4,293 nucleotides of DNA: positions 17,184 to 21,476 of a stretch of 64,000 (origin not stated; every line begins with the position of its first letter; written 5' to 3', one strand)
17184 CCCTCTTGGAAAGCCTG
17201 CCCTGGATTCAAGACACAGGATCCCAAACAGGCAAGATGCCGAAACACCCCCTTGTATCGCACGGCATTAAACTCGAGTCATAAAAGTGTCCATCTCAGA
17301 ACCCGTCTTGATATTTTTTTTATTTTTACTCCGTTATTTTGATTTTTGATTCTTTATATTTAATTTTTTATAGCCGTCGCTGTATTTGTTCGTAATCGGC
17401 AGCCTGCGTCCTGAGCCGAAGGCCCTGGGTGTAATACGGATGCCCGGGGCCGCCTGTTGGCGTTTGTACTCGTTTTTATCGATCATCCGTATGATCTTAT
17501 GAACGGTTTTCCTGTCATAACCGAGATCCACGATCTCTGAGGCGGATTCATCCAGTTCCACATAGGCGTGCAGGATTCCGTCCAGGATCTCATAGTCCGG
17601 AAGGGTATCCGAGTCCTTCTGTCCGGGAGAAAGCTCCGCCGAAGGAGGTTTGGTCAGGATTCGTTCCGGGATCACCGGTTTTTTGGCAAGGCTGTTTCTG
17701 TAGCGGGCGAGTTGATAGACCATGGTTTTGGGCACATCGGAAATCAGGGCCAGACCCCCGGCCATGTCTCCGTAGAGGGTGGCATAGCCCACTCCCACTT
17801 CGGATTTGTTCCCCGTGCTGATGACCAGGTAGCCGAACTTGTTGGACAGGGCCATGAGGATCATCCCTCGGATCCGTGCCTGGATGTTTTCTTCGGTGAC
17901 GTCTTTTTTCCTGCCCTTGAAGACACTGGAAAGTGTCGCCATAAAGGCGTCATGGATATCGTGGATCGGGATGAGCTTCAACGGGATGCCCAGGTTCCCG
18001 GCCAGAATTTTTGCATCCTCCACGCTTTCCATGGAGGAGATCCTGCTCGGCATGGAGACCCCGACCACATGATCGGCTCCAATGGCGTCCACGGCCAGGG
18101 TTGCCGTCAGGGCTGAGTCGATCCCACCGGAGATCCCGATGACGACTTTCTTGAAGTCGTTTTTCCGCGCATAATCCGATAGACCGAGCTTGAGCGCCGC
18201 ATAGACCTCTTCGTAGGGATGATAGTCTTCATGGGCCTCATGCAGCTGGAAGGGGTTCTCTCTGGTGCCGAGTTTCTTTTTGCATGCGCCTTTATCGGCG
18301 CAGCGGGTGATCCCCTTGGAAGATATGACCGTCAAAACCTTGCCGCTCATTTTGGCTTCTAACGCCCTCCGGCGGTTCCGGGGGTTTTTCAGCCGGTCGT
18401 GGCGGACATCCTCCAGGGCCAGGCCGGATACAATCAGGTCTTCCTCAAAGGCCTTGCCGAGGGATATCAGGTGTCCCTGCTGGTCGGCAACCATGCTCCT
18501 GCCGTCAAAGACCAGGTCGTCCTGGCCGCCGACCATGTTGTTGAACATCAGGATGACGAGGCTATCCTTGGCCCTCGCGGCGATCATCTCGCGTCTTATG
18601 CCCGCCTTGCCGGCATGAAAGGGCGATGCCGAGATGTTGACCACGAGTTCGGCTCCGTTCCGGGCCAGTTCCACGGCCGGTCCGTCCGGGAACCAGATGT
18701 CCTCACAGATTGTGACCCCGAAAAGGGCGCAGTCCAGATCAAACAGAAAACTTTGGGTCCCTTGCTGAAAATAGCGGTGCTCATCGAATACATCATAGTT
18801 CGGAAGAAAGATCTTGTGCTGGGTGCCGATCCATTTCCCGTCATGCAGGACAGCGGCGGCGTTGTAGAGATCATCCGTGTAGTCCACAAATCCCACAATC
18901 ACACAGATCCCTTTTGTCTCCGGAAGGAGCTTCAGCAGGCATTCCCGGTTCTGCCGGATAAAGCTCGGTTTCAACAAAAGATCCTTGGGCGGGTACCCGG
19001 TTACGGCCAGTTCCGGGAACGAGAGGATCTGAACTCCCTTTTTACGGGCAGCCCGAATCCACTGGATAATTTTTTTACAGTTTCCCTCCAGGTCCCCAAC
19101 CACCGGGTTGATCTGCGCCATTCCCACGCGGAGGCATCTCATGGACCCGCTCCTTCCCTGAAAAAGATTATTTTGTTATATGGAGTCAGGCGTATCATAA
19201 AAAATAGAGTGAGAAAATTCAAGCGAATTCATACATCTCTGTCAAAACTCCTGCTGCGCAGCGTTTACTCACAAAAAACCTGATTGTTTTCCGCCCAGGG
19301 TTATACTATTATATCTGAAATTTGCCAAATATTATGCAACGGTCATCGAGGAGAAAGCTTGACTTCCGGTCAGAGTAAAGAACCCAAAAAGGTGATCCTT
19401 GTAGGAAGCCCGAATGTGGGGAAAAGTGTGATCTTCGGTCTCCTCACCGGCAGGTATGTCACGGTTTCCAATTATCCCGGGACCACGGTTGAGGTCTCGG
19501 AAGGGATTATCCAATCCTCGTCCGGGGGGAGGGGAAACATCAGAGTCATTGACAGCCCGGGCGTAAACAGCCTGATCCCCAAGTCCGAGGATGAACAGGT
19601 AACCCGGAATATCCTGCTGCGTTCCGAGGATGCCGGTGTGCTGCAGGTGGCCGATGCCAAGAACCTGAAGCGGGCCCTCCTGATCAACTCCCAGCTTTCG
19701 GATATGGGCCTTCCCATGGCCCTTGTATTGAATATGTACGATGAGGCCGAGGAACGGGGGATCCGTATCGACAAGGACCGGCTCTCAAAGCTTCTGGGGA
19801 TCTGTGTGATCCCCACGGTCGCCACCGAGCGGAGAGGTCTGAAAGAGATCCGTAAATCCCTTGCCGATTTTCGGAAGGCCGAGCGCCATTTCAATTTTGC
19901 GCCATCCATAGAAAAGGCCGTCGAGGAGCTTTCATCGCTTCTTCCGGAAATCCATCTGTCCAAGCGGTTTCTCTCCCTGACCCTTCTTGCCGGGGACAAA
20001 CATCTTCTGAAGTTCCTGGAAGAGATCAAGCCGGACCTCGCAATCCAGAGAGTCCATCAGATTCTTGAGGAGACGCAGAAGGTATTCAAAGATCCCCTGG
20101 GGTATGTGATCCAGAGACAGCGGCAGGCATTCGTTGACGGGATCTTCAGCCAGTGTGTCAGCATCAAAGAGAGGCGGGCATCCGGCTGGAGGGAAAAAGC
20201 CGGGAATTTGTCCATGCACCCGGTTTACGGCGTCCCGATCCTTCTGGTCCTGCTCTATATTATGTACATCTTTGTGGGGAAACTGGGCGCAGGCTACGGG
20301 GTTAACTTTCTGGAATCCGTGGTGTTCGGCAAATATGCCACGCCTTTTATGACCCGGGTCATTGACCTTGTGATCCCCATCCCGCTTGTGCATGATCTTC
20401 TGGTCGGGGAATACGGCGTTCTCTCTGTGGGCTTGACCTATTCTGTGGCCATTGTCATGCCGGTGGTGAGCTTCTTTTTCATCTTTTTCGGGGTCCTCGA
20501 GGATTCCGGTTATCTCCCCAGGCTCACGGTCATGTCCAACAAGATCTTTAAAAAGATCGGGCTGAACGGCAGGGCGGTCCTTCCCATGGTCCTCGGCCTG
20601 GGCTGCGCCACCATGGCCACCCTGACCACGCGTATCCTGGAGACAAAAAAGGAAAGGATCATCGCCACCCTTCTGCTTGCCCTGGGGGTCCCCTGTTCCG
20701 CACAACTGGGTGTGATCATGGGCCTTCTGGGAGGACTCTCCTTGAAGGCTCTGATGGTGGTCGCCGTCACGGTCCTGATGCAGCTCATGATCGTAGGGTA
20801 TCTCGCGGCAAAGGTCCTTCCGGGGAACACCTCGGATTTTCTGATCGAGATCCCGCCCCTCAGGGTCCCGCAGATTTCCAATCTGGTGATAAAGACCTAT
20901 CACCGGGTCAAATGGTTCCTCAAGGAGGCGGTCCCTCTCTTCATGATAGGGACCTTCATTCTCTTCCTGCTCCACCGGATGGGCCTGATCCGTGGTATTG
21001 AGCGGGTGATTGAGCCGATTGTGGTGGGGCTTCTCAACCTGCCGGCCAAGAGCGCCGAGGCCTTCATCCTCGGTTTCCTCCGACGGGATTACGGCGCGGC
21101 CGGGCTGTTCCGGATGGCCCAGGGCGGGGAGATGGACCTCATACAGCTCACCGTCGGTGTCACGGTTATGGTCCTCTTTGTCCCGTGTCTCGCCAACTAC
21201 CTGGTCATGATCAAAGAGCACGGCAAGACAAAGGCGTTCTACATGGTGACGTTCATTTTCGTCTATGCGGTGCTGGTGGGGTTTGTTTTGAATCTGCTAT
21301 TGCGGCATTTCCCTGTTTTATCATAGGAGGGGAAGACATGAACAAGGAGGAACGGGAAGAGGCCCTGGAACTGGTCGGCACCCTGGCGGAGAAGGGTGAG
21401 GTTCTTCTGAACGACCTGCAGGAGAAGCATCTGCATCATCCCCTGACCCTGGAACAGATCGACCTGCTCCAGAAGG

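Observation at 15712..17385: FAD oxidoreductase gene bracketed by two direct copies of the foldback element; copy B fuses with coding sequence at both ends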

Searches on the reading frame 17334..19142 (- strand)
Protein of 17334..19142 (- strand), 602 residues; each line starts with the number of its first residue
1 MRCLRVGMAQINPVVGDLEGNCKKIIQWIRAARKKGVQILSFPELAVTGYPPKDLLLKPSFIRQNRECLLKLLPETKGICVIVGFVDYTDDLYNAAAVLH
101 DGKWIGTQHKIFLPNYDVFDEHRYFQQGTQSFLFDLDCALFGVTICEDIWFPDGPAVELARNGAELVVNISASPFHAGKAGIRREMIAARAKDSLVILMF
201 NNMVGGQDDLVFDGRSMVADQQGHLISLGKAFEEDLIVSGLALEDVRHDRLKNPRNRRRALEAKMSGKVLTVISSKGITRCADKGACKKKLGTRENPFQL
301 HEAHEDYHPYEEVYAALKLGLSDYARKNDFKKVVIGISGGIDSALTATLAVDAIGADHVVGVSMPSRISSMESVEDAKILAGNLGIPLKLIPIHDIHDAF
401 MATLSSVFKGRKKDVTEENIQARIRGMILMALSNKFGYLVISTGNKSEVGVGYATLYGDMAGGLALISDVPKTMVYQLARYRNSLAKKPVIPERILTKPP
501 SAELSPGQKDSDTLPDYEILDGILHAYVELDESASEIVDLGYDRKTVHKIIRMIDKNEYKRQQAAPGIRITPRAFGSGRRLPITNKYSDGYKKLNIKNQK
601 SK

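Call 15: find_encoding_contigs(protein=window:17334-19142:-, flank=6000, max_places=6)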
Protein window:17334-19142:- (602 aa): 3 contigs read that carry it; 2 places shown.
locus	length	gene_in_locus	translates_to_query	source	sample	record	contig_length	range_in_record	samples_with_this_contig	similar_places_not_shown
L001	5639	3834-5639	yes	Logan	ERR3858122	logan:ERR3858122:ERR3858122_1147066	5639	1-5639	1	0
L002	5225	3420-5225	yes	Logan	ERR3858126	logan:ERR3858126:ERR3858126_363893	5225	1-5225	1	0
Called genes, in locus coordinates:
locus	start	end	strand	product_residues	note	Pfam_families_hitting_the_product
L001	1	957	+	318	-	?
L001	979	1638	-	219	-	PF02742:Fe_dep_repr_C, PF04023:FeoA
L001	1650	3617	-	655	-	PF01926:MMR_HSR1, PF02421:FeoB_N, PF17910:FeoB_Cyto, PF07670:Gate, PF07664:FeoB_C, PF07670:Gate (weak)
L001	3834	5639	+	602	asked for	PF00795:CN_hydrolase, PF02540:NAD_synthase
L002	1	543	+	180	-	?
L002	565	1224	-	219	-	PF02742:Fe_dep_repr_C, PF04023:FeoA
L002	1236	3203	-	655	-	PF01926:MMR_HSR1, PF02421:FeoB_N, PF17910:FeoB_Cyto, PF07670:Gate, PF07664:FeoB_C, PF07670:Gate (weak)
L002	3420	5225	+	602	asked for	PF00795:CN_hydrolase, PF02540:NAD_synthase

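Call 16: search_protein_families(library=pfam, proteins=[window:17334-19142:-])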
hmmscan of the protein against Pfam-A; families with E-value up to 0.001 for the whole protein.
window:17334-19142:- (602 aa): 2 families
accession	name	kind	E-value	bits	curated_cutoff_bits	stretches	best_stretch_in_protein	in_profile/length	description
PF02540.23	NAD_synthase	-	4.8e-77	258.8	21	1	314-564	2-242/242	NAD synthase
PF00795.27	CN_hydrolase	-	2.7e-33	115.8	23.2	1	5-248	1-253/256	Carbon-nitrogen hydrolase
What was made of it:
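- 17378..19142 (-): Native part of the glutamine-dependent NAD+ synthetase gene (NadE). Pfam CN_hydrolase plus NAD_synthase (call 16).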

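Call 19: find_homologous_proteins(query=window:17334-19142:-, max_evalue=1e-50)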
Query window:17334-19142:- (602 aa): 7999 proteins with E <= 1e-50 among 8000 candidates; the best 120 are listed.
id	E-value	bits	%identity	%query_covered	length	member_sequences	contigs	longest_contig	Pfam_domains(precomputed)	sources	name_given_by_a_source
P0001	0.0e+0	1304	97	98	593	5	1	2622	PF00795.28,PF02540.24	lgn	-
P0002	0.0e+0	1174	87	98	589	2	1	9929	PF00795.28,PF02540.24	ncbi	-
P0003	0.0e+0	1172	87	98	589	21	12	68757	PF00795.28,PF02540.24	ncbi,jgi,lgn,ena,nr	ncbi:MAG: NAD+ synthase [Nitrospirae bacterium CG08_land_8_20_14_0_20_52_24]|nr:MAG: NAD+ synthase [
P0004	0.0e+0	1087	80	98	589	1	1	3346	PF03054.23,PF00795.28,PF02540.24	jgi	jgi:NAD+ synthase (glutamine-hydrolysing)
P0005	0.0e+0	1072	80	98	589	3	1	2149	PF00795.28,PF02540.24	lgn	-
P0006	0.0e+0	1071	78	98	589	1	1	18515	PF00795.28,PF02540.24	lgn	-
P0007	2.3e-289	979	72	98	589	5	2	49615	PF00795.28,PF02540.24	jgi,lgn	-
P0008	4.3e-288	975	72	98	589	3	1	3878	PF03054.23,PF00795.28,PF02540.24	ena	-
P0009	8.9e-288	974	73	96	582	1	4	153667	PF00795.28,PF02540.24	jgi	jgi:NAD+ synthase (glutamine-hydrolysing)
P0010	7.2e-283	958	70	98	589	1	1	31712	PF00795.28,PF02540.24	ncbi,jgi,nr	ncbi:MAG: NAD+ synthase [Deltaproteobacteria bacterium]|nr:NAD+ synthase [Deltaproteobacteria bacter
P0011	2.7e-277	939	70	96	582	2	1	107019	PF00795.28,PF02540.24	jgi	-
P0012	5.7e-276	935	70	98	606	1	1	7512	PF00795.28,PF02540.24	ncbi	-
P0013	2.9e-272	923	70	98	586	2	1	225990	PF00795.28,PF02540.24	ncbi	-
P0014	6.7e-271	918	70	98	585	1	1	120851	PF00795.28,PF02540.24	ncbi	-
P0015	2.9e-267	906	68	98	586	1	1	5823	PF00795.28,PF02540.24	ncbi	-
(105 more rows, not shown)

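Call 21: find_encoding_contigs(protein=P0003, flank=8000, max_places=4)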
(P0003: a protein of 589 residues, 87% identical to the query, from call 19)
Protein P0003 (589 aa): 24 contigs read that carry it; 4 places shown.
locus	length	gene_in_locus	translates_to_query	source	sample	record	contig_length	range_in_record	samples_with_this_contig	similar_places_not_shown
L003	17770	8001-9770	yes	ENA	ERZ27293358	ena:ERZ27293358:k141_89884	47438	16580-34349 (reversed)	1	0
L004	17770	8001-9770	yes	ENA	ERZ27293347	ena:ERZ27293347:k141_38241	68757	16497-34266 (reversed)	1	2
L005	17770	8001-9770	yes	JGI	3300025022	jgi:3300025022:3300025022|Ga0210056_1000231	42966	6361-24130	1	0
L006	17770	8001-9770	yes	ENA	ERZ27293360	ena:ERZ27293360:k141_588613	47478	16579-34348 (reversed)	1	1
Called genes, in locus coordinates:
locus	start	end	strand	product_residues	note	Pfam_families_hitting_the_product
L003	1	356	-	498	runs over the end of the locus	PF08323:Glyco_transf_5, PF13579:Glyco_trans_4_4 (weak), PF00534:Glycos_transf_1, PF13692:Glyco_trans_1_4 (weak)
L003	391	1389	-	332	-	PF01087:GalP_UDP_transf, PF16268:DUF4921, PF16285:DUF4931_N, PF02744:GalP_UDP_tr_C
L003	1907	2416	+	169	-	PF05258:DciA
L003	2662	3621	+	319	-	PF00140:Sigma70_r1_2, PF04542:Sigma70_r2, PF04545:Sigma70_r4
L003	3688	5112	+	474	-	PF01266:DAO (weak), PF01593:Amino_oxidase, PF13450:NAD_binding_8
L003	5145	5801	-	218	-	PF02742:Fe_dep_repr_C, PF04023:FeoA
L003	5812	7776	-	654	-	PF01926:MMR_HSR1, PF02421:FeoB_N, PF17910:FeoB_Cyto, PF07670:Gate, PF07664:FeoB_C, PF07670:Gate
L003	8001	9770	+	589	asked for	PF00795:CN_hydrolase, PF02540:NAD_synthase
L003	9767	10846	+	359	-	PF01266:DAO (weak), PF03486:HI0933_like (weak), PF13450:NAD_binding_8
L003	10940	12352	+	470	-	PF10082:BBP2_2 (faint)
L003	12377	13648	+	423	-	PF01595:CNNM, PF00571:CBS (faint), PF03471:CorC_HlyC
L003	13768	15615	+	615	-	PF27907:CHP04442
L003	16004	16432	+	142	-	PF00436:SSB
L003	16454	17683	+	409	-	PF00365:PFK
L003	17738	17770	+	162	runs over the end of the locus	PF25991:KhtT_N, PF02080:TrkA_C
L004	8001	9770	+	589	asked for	PF00795:CN_hydrolase, PF02540:NAD_synthase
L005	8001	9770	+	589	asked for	PF00795:CN_hydrolase, PF02540:NAD_synthase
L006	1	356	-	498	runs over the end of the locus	PF08323:Glyco_transf_5, PF13579:Glyco_trans_4_4 (weak), PF00534:Glycos_transf_1, PF13692:Glyco_trans_1_4 (weak)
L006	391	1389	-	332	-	PF01087:GalP_UDP_transf, PF16268:DUF4921, PF16285:DUF4931_N, PF02744:GalP_UDP_tr_C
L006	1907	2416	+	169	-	PF05258:DciA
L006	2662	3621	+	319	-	PF00140:Sigma70_r1_2, PF04542:Sigma70_r2, PF04545:Sigma70_r4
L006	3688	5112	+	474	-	PF01266:DAO (weak), PF01593:Amino_oxidase, PF13450:NAD_binding_8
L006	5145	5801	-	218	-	PF02742:Fe_dep_repr_C, PF04023:FeoA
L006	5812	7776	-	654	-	PF01926:MMR_HSR1, PF02421:FeoB_N, PF17910:FeoB_Cyto, PF07670:Gate, PF07664:FeoB_C, PF07670:Gate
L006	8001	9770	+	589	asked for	PF00795:CN_hydrolase, PF02540:NAD_synthase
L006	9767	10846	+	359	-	PF01266:DAO (weak), PF03486:HI0933_like (weak), PF13450:NAD_binding_8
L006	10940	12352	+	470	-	PF10082:BBP2_2 (faint)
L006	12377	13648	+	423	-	PF01595:CNNM, PF00571:CBS (faint), PF03471:CorC_HlyC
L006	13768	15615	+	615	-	PF27907:CHP04442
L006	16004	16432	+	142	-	PF00436:SSB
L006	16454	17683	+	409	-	PF00365:PFK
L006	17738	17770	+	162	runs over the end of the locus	PF25991:KhtT_N, PF02080:TrkA_C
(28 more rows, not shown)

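Call 22: find_encoding_contigs(protein=P0001, flank=8000, max_places=4)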
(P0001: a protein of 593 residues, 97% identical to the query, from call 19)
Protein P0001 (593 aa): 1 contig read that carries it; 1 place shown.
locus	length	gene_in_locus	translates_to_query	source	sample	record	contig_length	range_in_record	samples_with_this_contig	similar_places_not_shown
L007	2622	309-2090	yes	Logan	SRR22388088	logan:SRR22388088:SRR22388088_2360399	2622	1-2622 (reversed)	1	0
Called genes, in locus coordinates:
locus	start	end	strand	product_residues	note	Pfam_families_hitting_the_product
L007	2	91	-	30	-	?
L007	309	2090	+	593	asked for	PF00795:CN_hydrolase, PF02540:NAD_synthase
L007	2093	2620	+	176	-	?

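Call 49: find_encoding_contigs(protein=P0002, flank=4000, max_places=2)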
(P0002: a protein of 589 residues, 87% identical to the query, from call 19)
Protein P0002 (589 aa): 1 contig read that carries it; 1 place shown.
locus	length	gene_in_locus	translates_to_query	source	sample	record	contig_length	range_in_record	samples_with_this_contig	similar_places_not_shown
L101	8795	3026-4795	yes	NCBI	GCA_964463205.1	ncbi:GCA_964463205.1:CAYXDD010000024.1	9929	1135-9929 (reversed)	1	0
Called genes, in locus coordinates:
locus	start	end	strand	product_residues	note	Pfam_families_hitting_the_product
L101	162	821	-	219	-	PF02742:Fe_dep_repr_C, PF04023:FeoA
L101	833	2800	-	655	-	PF01926:MMR_HSR1, PF02421:FeoB_N, PF17910:FeoB_Cyto, PF07670:Gate, PF07664:FeoB_C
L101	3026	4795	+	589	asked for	PF00795:CN_hydrolase, PF02540:NAD_synthase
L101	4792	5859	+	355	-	PF01266:DAO, PF01494:FAD_binding_3 (faint), PF03486:HI0933_like (weak), PF07992:Pyr_redox_2 (faint), PF13450:NAD_binding_8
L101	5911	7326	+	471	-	-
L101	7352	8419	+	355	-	-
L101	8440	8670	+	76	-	PF03471:CorC_HlyC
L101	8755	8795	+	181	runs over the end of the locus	PF17941:PP_kinase_C_1 (weak), PF13091:PLDc_2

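Call 50: find_encoding_contigs(protein=P0007, flank=4000, max_places=2)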
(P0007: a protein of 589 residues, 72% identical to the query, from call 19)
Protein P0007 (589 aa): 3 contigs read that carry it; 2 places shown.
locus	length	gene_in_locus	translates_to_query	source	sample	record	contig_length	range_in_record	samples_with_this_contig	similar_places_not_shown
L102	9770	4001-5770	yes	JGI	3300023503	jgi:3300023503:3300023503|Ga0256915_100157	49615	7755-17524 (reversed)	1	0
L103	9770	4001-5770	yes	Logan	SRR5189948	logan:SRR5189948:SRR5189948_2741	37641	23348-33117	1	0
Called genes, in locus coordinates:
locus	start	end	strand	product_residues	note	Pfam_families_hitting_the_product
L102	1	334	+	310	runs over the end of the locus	PF00140:Sigma70_r1_2, PF04542:Sigma70_r2, PF04545:Sigma70_r4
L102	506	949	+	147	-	PF00011:HSP20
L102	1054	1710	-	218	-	PF02742:Fe_dep_repr_C, PF04023:FeoA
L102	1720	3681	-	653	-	PF01926:MMR_HSR1, PF02421:FeoB_N, PF17910:FeoB_Cyto, PF07670:Gate, PF07664:FeoB_C, PF07670:Gate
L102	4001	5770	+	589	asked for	PF00795:CN_hydrolase, PF02540:NAD_synthase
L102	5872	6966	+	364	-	PF00070:Pyr_redox (faint), PF01266:DAO (weak), PF03486:HI0933_like (weak), PF13450:NAD_binding_8, PF01593:Amino_oxidase (weak)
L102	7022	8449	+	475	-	-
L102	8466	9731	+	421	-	PF01595:CNNM, PF00571:CBS, PF03471:CorC_HlyC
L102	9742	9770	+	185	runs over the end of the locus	PF13091:PLDc_2, PF17941:PP_kinase_C_1 (weak)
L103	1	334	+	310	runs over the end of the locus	PF00140:Sigma70_r1_2, PF04542:Sigma70_r2, PF04545:Sigma70_r4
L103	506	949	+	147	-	PF00011:HSP20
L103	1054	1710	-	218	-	PF02742:Fe_dep_repr_C, PF04023:FeoA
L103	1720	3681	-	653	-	PF01926:MMR_HSR1, PF02421:FeoB_N, PF17910:FeoB_Cyto, PF07670:Gate, PF07664:FeoB_C, PF07670:Gate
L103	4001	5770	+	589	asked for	PF00795:CN_hydrolase, PF02540:NAD_synthase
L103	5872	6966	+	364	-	PF00070:Pyr_redox (faint), PF01266:DAO (weak), PF03486:HI0933_like (weak), PF13450:NAD_binding_8, PF01593:Amino_oxidase (weak)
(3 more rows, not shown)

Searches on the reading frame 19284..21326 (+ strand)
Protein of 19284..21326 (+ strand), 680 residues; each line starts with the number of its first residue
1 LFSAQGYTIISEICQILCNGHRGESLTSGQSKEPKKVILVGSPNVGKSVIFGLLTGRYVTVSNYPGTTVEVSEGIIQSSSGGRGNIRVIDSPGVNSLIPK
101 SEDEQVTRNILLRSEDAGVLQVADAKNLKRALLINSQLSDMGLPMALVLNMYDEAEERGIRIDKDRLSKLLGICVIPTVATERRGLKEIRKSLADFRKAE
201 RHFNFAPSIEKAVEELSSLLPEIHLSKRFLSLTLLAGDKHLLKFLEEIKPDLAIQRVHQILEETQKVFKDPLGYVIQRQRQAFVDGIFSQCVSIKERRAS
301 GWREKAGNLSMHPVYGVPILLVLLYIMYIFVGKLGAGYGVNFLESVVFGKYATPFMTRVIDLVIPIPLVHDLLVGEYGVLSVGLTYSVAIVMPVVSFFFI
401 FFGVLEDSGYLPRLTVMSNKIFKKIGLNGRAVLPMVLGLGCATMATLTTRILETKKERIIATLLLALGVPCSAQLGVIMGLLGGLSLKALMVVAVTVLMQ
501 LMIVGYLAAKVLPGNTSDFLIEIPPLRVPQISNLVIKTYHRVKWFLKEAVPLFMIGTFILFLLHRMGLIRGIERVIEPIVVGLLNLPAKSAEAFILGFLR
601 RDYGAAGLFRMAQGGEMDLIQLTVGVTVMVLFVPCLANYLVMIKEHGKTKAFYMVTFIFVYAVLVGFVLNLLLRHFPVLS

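Call 16: search_protein_families(library=pfam, proteins=[window:19284-21326:+])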
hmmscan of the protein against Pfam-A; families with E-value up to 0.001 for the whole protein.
window:19284-21326:+ (680 aa): 5 families
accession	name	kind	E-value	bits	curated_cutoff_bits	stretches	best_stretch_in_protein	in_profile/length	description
PF02421.24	FeoB_N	-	2.4e-48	164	27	1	36-192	2-155/156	Ferrous iron transport protein B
PF07670.19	Gate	-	8.9e-24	84.4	29.6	2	390-483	3-102/104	Nucleoside recognition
PF01926.29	MMR_HSR1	-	1.9e-16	60.6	21.9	1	36-150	1-112/113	50S ribosome-binding GTPase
PF17910.6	FeoB_Cyto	-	6.3e-13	49.4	23.4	1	206-293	2-90/90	FeoB cytosolic helical domain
PF07664.17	FeoB_C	-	2.4e-10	40.4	26.6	1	492-541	3-54/54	Ferrous iron transport protein B C terminus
